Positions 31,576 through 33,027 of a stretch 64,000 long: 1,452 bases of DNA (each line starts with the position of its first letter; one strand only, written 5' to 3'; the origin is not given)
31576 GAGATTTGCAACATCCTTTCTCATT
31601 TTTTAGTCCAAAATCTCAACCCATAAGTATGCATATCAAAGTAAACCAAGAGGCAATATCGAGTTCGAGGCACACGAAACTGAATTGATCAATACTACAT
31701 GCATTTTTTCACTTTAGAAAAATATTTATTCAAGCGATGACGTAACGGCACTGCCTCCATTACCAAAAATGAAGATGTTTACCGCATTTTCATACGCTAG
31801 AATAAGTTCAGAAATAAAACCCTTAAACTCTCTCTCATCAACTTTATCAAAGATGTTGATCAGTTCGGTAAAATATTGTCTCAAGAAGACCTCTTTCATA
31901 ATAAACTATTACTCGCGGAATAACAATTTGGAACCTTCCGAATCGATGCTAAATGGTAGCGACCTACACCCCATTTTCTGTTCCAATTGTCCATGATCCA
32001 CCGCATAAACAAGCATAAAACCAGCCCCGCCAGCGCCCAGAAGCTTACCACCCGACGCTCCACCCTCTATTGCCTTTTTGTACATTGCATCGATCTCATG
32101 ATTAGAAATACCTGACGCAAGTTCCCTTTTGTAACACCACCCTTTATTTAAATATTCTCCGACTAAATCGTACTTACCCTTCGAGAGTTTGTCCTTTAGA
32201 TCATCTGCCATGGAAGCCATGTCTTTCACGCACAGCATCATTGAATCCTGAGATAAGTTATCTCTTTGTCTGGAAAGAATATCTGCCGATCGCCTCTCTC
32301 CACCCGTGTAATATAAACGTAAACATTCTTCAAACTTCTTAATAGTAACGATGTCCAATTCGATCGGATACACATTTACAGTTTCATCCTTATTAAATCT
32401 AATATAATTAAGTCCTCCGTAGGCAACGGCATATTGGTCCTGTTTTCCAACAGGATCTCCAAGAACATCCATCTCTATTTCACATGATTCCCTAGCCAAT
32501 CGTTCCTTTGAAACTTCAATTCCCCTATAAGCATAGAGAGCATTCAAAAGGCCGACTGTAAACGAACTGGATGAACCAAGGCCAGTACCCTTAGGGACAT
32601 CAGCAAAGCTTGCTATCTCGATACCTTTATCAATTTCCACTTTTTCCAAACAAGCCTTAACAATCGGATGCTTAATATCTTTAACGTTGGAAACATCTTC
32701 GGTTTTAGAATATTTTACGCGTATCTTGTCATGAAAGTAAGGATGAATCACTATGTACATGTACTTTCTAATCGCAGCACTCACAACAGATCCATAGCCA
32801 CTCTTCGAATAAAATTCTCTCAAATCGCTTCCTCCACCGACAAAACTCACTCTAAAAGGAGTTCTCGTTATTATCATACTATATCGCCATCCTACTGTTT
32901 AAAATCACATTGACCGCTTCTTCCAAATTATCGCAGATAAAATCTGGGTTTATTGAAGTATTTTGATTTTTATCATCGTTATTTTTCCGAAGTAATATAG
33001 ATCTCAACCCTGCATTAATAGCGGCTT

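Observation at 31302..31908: Scar region: IS3-family orfA stub plus truncated gmhA directly downstream of hddA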

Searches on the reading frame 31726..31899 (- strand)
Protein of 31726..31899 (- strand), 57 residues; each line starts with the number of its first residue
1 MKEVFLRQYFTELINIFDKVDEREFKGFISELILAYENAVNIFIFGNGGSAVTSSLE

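Call 4: search_protein_families(library=pfam, proteins=[window:31726-31899:-], max_evalue=1)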
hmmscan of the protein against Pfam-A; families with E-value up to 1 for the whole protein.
window:31726-31899:- (57 aa): 3 families
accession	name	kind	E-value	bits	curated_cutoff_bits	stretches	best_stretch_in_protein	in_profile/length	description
PF20636.2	SMN_G2-BD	-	0.079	12.9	22.2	1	30-41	11-22/29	Survival Motor Neuron, Gemin2-binding domain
PF17781.7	RPN1_RPN2_N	-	0.11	12.4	22.4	1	5-33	43-71/301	RPN1 N-terminal domain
PF17398.7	NolB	-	0.24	12.3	25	1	23-56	113-146/153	Nodulation protein NolB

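Call 8: search_solved_structures(query=window:31729-31899:-, max_evalue=10, show_alignments=3)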
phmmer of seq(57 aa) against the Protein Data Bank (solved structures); distinct sequences matched with E-value up to 10: 3.
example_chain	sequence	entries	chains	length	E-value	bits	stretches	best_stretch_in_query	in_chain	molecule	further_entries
5yi9_A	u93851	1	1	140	0.4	14.4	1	8-55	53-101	PC4 and SFRS1-interacting protein,Cell division cycle-associated 7-like protein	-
6emo_A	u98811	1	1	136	0.55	14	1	8-55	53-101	PC4 and SFRS1-interacting protein,LEDGF/p75 IBD-JPO2 M1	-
3jv3_A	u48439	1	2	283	1.2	12.9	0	21-42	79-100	Intersectin-1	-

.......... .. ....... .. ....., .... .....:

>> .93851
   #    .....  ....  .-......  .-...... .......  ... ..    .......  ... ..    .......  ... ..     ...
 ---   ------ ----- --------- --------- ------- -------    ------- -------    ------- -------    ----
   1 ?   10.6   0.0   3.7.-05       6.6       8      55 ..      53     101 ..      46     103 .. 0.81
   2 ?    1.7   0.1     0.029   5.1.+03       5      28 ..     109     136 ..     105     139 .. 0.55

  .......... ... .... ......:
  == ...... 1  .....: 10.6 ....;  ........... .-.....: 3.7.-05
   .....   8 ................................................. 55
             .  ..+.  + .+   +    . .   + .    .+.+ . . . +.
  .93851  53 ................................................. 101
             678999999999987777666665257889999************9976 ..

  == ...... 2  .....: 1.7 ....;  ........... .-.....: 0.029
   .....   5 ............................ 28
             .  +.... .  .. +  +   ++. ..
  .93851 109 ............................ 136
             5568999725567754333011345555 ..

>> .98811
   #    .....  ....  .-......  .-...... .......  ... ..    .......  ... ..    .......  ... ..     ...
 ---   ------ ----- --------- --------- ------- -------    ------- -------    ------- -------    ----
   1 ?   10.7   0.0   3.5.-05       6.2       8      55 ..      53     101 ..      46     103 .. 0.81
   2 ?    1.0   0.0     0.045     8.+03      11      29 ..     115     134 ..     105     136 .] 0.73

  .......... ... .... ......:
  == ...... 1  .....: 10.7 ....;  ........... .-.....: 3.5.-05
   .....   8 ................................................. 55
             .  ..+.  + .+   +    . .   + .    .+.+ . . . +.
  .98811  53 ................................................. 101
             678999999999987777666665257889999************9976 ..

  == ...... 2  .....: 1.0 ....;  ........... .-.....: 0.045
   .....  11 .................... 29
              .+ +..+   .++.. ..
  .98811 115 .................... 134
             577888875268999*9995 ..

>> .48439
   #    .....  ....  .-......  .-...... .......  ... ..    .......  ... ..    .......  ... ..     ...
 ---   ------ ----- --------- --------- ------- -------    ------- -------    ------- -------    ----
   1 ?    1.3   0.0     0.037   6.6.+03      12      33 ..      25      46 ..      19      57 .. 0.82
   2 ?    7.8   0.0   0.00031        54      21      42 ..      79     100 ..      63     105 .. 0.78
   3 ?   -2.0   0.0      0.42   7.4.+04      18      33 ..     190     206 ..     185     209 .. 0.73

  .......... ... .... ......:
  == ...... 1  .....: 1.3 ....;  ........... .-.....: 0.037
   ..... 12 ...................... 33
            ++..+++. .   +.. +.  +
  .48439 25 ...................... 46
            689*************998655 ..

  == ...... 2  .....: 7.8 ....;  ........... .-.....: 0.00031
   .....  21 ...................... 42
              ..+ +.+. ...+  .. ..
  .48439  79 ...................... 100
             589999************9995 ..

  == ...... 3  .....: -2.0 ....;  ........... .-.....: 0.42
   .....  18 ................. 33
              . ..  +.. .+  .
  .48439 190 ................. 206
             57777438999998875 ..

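Call 9: search_protein_families(library=ncbifam, proteins=[window:31726-31899:-], max_evalue=1)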
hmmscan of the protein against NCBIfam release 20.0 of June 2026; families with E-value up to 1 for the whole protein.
window:31726-31899:- (57 aa): 1 family
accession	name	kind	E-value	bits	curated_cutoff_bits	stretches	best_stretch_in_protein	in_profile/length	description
NF004057.0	PRK05575.1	equivalog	0.081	12.6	311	1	12-52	99-139/207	precorrin-8X methylmutase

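Call 12: find_homologous_proteins(query=window:31729-31899:-, max_evalue=0.01)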
Query seq(57 aa) (57 aa): 1 proteins with E <= 0.01 among 1 candidates.
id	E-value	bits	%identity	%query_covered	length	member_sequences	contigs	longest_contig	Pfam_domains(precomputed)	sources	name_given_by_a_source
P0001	1.4e-28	114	100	100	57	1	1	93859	-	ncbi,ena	ncbi:MAG: hypothetical protein ABIE74_12340 [Pseudomonadota bacterium]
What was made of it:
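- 31726..31899 (-): 57-codon ORF: gmhA codons 1-55 in their original frame (31735-31899), then 2 unrelated codons and a stop. It starts 9 nt after the hddA stop. The ORF is annotated in NCBI only as a hypothetical protein (call 12).
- The window comes from a metagenome-assembled genome (call 12). The 57-aa ORF is annotated as a protein in NCBI (call 12). No homologue of similar length exists for the 57-aa ORF among 5.8 billion proteins; only the sequence itself was found (call 12).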

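Call 13: find_encoding_contigs(protein=P0001, flank=3000, max_places=4)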
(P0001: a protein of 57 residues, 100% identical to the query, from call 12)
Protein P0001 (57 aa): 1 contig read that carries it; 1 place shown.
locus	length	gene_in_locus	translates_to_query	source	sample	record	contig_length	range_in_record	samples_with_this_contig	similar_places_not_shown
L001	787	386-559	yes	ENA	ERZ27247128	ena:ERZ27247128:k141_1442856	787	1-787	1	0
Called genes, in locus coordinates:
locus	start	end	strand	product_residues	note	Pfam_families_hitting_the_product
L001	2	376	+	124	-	?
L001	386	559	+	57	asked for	-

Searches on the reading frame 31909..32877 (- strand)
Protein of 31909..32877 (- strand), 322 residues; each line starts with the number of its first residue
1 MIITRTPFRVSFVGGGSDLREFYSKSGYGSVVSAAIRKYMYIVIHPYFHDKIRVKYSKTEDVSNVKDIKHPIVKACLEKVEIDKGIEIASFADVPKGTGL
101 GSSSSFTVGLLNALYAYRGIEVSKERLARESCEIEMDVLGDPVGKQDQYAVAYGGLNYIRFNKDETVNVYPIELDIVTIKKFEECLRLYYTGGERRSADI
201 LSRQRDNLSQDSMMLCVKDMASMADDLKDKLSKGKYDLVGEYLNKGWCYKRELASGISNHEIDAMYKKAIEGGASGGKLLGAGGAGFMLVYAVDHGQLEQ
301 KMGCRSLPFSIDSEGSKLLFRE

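Call 4: search_protein_families(library=pfam, proteins=[window:31909-32877:-], max_evalue=1)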
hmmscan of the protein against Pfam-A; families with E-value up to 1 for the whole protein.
window:31909-32877:- (322 aa): 3 families
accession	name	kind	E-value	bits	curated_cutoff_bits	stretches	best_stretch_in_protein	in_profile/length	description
PF00288.32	GHMP_kinases_N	-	1.6e-16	60.7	22.3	1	73-155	7-87/87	GHMP kinases N terminal domain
PF08544.19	GHMP_kinases_C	-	2.8e-07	31.2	21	1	230-291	4-68/85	GHMP kinases C terminal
PF22700.2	MVD-like_N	-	0.0024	18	27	1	66-129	63-126/157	Diphosphomevalonate decarboxylase-like N-terminal domain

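Call 9: search_protein_families(library=ncbifam, proteins=[window:31909-32877:-], max_evalue=1)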
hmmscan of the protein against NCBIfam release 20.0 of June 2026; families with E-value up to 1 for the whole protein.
window:31909-32877:- (322 aa): 20 families
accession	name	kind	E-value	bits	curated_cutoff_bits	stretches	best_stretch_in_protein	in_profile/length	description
NF049969.1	GlMnHpPKinHddA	equivalog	2.1e-45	155.6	600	1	2-291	3-303/338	D-glycero-D-manno-heptose 7-phosphate kinase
NF009948.0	PRK13412.1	equivalog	4.4e-28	97.5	721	1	82-296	723-939/974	bifunctional fucokinase/fucose-1-phosphate guanylyltransferase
TIGR00549.1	mevalon_kin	equivalog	2.6e-24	86.2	163.05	1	32-290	20-275/276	mevalonate kinase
NF003036.0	PRK03926.1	equivalog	1.9e-17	63.3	403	1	34-292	27-267/302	mevalonate kinase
NF003006.0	PRK03817.1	equivalog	9.5e-15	54.4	443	2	5-174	5-176/352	galactokinase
NF003705.0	PRK05322.1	equivalog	3.4e-09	35.9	385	1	55-159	84-186/388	galactokinase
NF001816.0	PRK00555.1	equivalog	5.8e-09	35.4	509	1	88-157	94-163/363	galactokinase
NF002288.1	PRK01212.1-4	equivalog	1.8e-08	33.8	194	1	51-290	40-265/303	homoserine kinase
NF003472.0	PRK05101.1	equivalog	7.1e-08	31.8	499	1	7-155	26-182/382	galactokinase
TIGR01920.1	Shik_kin_archae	equivalog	3.1e-07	30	126.85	1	27-138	14-122/266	shikimate kinase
TIGR00131.1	gal_kin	equivalog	3.3e-06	26.3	226.65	1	77-157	102-182/388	galactokinase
TIGR00191.1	thrB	equivalog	2.2e-05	23.5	168.25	1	60-174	52-165/304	homoserine kinase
NF040957.1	Arch_PMK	equivalog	0.0012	18.4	500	1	94-212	88-202/316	phosphomevalonate kinase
NF040725.1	panto_kin_Meth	equivalog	0.0014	17.7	380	1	48-138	50-138/286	pantoate kinase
NF011205.0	PRK14611.1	equivalog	0.0025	17.4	364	1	40-160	36-152/275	4-(cytidine 5'-diphospho)-2-C-methyl-D-erythritol kinase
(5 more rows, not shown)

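Call 10: find_encoding_contigs(protein=window:31909-32877:-, flank=10000, max_places=6)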
Protein window:31909-32877:- (322 aa): no gene with exactly this product is on record in the collection.

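Call 14: find_related_loci(query=window:31909-32877:-, collection=genome_contigs, flank=6000)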
Query window:31909-32877:- (322 aa) in genome_contigs; peptide patterns used: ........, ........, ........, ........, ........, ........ (x = any residue, [..] = any of these).
41 stretches matched a pattern; 13 encode a relative of the query (tblastn E <= 1e-3); 13 distinct loci.
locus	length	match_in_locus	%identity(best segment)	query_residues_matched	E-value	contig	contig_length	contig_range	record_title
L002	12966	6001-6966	64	1-322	2e-142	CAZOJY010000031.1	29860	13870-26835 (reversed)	MAG TPA_asm: uncultured Eubacteriales bacterium isolate binchicken_co275_143 genome assembly, contig: NODE_1713_length_2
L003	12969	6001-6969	59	1-322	3e-121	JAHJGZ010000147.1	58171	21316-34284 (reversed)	MAG: Candidatus Omnitrophota bacterium isolate Modern_marine_glass_biofilm.mb.92 Modern_marine_glas.mb.92_k141_762120, w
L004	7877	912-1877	59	1-322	1e-118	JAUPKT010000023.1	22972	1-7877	MAG: Thermodesulfobacteriota bacterium isolate erpe_2018_pw_0hr_WHONDRS-PP48-000085_B_bin.56 scaffold_44732, whole genom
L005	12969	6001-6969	59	1-322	3e-118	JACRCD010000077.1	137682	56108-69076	MAG: Deltaproteobacteria bacterium isolate NC_groundwater_1637_Pr3_B-0.1um_54_18 SR-2_scaffold_141_2816084, whole genome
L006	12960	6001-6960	66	1-320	1e-135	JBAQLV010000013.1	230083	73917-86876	MAG: Thermodesulfovibrionales bacterium isolate MFD12052_ilm_asm_bin15 k127_23070, whole genome shotgun sequence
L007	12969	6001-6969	58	1-322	3e-116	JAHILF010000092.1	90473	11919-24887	MAG: Proteobacteria bacterium isolate KR13_N2.mb.116 KR13_N2.mb.116_k141_197794, whole genome shotgun sequence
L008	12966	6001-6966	49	1-320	2e-83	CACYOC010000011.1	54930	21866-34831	MAG: uncultured Bacteroidales bacterium isolate RUG12118 genome assembly, contig: RUG12118_asm_11, whole genome shotgun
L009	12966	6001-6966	49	1-320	6e-81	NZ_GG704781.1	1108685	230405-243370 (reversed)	Hallella bergensis DSM 17361 SCAFFOLD2, whole genome shotgun sequence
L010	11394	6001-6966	47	1-320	3e-80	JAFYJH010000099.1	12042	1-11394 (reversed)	MAG: Prevotella sp. isolate RGIG7142 Water_buffalos_Abomasum-5__c630151, whole genome shotgun sequence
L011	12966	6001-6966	48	1-320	2e-79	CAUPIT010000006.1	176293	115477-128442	MAG TPA_asm: uncultured Prevotella sp. isolate SRR17798755_bin.2_MetaWRAP_v1.3_MAG genome assembly, contig: ERZ21776715.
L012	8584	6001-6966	48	1-320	1e-79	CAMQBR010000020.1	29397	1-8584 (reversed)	MAG TPA_asm: uncultured Prevotella sp. isolate SRR16916874_bin.13_metaWRAP_v1.3_MAG genome assembly, contig: ERZ11466558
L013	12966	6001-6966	48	1-320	4e-79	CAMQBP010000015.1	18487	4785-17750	MAG TPA_asm: uncultured Prevotella sp. isolate SRR16916877_bin.13_metaWRAP_v1.3_MAG genome assembly, contig: ERZ11466566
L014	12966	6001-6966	49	1-320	8e-85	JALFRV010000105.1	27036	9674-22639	MAG: Prevotella sp. isolate SUG954 k141_779819, whole genome shotgun sequence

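Call 20: search_protein_families(library=pfam, proteins=[L006:6987-7553:+, L003:7044-7601:+], max_evalue=0.001)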
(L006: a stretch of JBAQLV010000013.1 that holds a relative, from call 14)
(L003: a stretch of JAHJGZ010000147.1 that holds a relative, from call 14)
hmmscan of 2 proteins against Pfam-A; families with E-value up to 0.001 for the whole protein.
L006:6987-7553:+ (188 aa): 2 families
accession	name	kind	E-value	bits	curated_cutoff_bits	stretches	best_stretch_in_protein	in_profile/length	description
PF13580.11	SIS_2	-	6.4e-17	62.3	27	1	9-142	2-137/138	SIS domain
PF01380.27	SIS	-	3.5e-11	43.5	25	1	88-162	33-107/131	SIS domain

L003:7044-7601:+ (185 aa): 2 families
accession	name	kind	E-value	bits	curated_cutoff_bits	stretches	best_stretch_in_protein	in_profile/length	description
PF13580.11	SIS_2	-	1.1e-15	58.4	27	1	8-142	1-137/138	SIS domain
PF01380.27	SIS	-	1.1e-07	32.1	25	1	87-149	32-94/131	SIS domain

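Call 21: search_protein_families(library=ncbifam, proteins=[L006:6987-7553:+, L003:7044-7601:+], max_evalue=0.00001)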
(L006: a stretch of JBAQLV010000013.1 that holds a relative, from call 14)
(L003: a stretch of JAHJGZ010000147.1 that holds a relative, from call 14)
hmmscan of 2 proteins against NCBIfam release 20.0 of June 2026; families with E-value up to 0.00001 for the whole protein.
L006:6987-7553:+ (188 aa): 7 families
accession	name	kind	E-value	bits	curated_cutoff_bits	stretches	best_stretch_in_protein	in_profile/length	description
TIGR00441.1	gmhA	equivalog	6.9e-31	107.4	209.45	1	32-180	4-151/154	D-sedoheptulose 7-phosphate isomerase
NF010546.0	PRK13936.1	equivalog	3.3e-28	98.8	276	1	24-180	28-186/197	phosphoheptose isomerase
NF001628.0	PRK00414.1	equivalog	2.6e-23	82.7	265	1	20-182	25-186/192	D-sedoheptulose 7-phosphate isomerase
NF010547.0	PRK13938.1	equivalog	1.8e-22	79.9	320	1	28-180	34-185/196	D-sedoheptulose 7-phosphate isomerase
NF008138.0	PRK10886.1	equivalog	2e-16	60.3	352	1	39-180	41-184/196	DnaA initiator-associating protein DiaA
TIGR03127.2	RuMP_HxlB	equivalog_domain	7e-10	39.1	160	1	100-169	64-133/178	6-phospho-3-hexuloisomerase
NF041755.1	RuMP_HxlAB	equivalog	1.9e-09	37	500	1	97-163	277-343/391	bifunctional 3-hexulose-6-phosphate synthase/6-phospho-3-hexuloisomerase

L003:7044-7601:+ (185 aa): 9 families
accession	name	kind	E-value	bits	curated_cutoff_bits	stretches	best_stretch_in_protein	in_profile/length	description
TIGR00441.1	gmhA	equivalog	1.3e-30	106.6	209.45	1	34-180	6-151/154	D-sedoheptulose 7-phosphate isomerase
NF010546.0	PRK13936.1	equivalog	2.7e-27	95.8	276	1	24-178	28-184/197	phosphoheptose isomerase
NF001628.0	PRK00414.1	equivalog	2.1e-21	76.5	265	1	29-180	34-184/192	D-sedoheptulose 7-phosphate isomerase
NF010547.0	PRK13938.1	equivalog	8e-19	68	320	1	34-178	40-183/196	D-sedoheptulose 7-phosphate isomerase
NF008138.0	PRK10886.1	equivalog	2.2e-16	60.2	352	1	40-179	42-183/196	DnaA initiator-associating protein DiaA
TIGR03127.2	RuMP_HxlB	equivalog_domain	2.3e-07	30.9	160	0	105-168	69-132/178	6-phospho-3-hexuloisomerase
NF041755.1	RuMP_HxlAB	equivalog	6.9e-07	28.5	500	0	106-166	286-347/391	bifunctional 3-hexulose-6-phosphate synthase/6-phospho-3-hexuloisomerase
NF009222.0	PRK12570.1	subfamily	2.8e-06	26.4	255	1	33-142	63-172/307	N-acetylmuramic acid 6-phosphate etherase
NF003915.0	PRK05441.1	subfamily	3.6e-06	26.2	168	0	104-154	126-177/300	N-acetylmuramic acid 6-phosphate etherase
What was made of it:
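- On GmhA (sedoheptulose 7-phosphate isomerase, SIS fold): Those proteins hit TIGR00441 gmhA at about 107 bits and SIS_2 at 58-62 bits (calls 20, 21).
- Closest known: GDP-D-glycero-alpha-D-manno-heptose pathway genes gmhA-hddA-gmhB-hddC. Different: All the enzymes score below NCBIfam equivalog cut-offs (calls 9, 21), so substrate and nucleotide specificity are inferred.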

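Call 63: find_related_loci(query=window:31909-32877:-, collection=metagenome_contigs, flank=4000)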
Query window:31909-32877:- (322 aa) in metagenome_contigs; peptide patterns used: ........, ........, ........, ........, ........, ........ (x = any residue, [..] = any of these).
93 stretches matched a pattern; 51 encode a relative of the query (tblastn E <= 1e-3); 51 distinct loci.
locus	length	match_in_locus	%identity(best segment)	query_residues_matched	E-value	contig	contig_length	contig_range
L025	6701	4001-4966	66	1-322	7e-146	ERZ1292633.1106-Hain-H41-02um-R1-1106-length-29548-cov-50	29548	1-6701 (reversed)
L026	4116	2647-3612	66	1-322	2e-148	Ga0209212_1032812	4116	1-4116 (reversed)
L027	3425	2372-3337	65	1-322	2e-150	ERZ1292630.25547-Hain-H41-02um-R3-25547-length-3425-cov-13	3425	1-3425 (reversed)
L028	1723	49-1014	66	1-322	6e-156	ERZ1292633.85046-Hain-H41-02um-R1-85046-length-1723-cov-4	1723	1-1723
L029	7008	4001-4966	63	1-322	6e-143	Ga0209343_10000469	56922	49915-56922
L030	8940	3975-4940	63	1-322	6e-143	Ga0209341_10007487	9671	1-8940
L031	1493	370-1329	62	1-320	5e-151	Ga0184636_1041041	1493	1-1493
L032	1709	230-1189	62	1-320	9e-150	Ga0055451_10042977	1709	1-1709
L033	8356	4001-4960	62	1-320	2e-138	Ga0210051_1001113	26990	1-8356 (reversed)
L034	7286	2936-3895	62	1-320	2e-138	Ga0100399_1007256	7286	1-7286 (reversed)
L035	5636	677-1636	62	1-320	2e-138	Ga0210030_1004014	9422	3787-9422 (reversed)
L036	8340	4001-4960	62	1-320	5e-138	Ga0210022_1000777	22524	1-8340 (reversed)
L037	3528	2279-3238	66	1-320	2e-140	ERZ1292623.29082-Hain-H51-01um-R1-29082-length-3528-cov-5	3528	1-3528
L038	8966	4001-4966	66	1-322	9e-136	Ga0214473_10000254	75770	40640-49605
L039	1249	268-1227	63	1-320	3e-148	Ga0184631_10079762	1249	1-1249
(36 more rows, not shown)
